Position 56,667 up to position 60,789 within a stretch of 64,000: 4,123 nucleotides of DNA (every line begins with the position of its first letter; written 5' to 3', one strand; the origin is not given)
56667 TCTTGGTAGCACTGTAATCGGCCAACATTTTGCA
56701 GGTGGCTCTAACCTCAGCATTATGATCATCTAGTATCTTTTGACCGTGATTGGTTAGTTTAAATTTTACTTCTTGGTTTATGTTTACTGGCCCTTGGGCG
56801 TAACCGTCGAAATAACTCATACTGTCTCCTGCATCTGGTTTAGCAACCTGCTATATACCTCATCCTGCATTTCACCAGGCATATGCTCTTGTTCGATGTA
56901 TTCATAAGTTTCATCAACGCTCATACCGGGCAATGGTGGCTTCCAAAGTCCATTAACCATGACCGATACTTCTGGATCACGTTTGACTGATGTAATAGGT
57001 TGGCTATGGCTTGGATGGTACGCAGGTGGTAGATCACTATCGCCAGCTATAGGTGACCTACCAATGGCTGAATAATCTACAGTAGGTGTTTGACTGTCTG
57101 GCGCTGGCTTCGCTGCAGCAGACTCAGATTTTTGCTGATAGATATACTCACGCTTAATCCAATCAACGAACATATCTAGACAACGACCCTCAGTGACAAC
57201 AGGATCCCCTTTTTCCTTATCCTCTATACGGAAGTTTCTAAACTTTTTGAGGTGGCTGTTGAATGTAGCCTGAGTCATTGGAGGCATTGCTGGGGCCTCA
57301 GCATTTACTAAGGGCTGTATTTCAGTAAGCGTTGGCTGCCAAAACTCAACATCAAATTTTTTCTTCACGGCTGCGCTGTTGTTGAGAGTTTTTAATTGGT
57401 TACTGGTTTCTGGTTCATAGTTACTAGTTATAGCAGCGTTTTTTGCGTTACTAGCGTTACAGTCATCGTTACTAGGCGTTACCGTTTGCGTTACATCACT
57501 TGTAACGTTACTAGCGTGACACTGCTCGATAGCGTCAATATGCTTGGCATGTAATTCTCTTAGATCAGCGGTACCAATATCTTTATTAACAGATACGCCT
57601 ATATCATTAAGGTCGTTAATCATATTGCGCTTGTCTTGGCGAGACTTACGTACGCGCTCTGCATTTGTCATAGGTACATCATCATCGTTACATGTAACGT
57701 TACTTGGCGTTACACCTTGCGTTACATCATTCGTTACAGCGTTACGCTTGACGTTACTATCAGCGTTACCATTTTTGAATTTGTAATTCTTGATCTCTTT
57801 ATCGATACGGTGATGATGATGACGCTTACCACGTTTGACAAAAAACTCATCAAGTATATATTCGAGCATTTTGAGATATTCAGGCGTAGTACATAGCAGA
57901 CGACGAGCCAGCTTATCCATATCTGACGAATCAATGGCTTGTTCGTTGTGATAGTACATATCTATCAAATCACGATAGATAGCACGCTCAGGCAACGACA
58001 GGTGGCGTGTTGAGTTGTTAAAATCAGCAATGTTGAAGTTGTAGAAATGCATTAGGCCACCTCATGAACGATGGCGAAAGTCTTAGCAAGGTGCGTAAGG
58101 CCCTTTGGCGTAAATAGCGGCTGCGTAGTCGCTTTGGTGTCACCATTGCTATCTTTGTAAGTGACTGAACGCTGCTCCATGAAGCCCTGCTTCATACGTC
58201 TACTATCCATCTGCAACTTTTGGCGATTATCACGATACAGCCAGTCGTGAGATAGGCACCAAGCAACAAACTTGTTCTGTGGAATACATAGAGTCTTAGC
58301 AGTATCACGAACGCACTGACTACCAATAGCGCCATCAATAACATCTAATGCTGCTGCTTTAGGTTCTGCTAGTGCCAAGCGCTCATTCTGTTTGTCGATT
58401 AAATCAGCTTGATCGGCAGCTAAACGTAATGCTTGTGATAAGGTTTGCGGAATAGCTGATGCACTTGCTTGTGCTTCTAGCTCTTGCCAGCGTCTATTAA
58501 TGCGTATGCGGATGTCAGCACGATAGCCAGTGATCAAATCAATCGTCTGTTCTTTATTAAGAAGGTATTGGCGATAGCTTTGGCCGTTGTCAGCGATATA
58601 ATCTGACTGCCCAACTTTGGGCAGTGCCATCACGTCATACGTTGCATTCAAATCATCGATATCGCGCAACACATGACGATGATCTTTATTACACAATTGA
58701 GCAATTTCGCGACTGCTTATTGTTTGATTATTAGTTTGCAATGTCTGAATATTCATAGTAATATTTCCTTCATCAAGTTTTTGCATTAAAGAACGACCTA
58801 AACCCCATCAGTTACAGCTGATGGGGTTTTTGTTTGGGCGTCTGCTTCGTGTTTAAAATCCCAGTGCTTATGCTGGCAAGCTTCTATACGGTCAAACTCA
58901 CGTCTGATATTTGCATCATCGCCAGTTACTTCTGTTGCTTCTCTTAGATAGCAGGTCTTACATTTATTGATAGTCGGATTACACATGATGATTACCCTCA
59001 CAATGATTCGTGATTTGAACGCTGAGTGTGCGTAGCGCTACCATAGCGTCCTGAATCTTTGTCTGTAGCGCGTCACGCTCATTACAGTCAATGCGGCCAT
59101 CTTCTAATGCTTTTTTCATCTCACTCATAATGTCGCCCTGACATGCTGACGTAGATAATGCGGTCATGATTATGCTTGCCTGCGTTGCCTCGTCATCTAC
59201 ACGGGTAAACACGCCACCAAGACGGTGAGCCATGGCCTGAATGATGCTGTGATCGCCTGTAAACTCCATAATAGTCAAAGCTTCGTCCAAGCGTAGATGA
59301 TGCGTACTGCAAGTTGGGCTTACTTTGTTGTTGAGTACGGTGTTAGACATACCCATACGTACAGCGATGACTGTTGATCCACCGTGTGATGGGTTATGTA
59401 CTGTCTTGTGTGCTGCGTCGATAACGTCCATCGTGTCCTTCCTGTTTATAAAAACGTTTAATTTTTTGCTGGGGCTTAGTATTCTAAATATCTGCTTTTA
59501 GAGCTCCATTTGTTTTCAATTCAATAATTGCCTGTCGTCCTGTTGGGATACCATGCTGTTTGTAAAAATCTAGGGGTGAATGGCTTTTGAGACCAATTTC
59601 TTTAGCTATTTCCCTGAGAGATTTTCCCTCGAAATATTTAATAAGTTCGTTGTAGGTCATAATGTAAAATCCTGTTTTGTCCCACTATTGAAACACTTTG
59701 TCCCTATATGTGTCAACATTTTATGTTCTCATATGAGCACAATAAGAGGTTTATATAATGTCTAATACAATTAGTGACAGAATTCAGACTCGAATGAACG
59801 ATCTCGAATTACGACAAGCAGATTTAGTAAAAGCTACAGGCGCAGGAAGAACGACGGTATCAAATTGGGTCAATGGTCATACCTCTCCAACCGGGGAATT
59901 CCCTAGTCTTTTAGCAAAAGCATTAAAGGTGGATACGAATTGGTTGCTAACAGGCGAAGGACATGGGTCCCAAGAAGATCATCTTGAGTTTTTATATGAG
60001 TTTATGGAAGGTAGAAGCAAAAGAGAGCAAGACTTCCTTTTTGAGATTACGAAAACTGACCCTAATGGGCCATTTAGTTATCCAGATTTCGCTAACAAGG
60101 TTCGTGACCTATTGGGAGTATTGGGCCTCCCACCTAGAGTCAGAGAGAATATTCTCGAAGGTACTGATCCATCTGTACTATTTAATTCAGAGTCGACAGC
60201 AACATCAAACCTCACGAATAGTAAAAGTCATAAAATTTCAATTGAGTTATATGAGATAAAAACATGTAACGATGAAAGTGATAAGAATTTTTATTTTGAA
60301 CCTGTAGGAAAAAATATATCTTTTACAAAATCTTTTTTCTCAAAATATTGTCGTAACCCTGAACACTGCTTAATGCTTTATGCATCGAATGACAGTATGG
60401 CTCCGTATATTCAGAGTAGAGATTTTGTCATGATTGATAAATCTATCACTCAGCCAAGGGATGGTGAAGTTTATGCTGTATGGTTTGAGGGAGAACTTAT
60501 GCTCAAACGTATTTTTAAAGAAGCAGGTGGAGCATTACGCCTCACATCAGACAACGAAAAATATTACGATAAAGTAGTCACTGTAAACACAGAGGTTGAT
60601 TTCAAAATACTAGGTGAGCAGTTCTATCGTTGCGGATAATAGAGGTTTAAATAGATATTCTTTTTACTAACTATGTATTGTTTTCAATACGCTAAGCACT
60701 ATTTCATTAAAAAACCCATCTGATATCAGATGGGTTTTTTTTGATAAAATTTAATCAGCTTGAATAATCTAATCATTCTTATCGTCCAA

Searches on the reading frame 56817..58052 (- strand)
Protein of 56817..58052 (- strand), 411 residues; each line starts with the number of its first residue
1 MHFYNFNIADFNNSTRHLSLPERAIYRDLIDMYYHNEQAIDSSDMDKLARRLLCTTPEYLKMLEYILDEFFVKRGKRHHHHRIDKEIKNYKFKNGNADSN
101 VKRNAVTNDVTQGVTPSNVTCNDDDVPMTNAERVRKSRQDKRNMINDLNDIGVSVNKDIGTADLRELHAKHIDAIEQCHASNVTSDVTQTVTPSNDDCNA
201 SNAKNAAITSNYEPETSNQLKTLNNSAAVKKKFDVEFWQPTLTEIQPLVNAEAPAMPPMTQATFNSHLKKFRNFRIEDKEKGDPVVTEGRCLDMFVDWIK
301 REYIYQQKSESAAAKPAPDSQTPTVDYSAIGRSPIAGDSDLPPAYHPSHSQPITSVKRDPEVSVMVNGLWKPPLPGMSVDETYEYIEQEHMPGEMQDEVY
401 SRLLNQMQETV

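Call 27: search_protein_families(library=pfam, proteins=[window:56817-58052:-], max_evalue=0.001)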
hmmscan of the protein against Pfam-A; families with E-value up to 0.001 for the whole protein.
window:56817-58052:- (411 aa): 1 family
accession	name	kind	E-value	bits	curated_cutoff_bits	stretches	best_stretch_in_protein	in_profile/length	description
PF07120.17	DUF1376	-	1.4e-23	83.4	30.1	1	2-87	1-85/86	Protein of unknown function (DUF1376)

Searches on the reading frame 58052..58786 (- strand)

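Call 27: search_protein_families(library=pfam, proteins=[window:58052-58786:-], max_evalue=0.001)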
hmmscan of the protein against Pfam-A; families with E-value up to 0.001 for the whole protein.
window:58052-58786:- (244 aa): 2 families
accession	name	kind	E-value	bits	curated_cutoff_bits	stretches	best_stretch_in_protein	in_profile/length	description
PF03374.19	ANT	-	5.5e-22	78.6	25.3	1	136-237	3-105/108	Phage antirepressor protein KilAC domain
PF09669.15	Phage_pRha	-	6.1e-14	52.8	29.9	1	23-104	1-90/91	Phage regulatory protein Rha (Phage_pRha)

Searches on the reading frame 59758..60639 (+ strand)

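Call 27: search_protein_families(library=pfam, proteins=[window:59758-60639:+], max_evalue=0.001)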
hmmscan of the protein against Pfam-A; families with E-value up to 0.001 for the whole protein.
window:59758-60639:+ (293 aa): 3 families
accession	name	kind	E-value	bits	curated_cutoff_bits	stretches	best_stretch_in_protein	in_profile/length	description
PF00717.28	Peptidase_S24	-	4.5e-18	65.5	23.3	1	185-287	20-114/116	Peptidase S24-like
PF01381.28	HTH_3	-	1.2e-06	28.8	23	1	13-63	5-55/55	Helix-turn-helix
PF07022.19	Phage_CI_repr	-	0.00058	20.6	22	0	22-68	17-62/65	Bacteriophage CI repressor helix-turn-helix domain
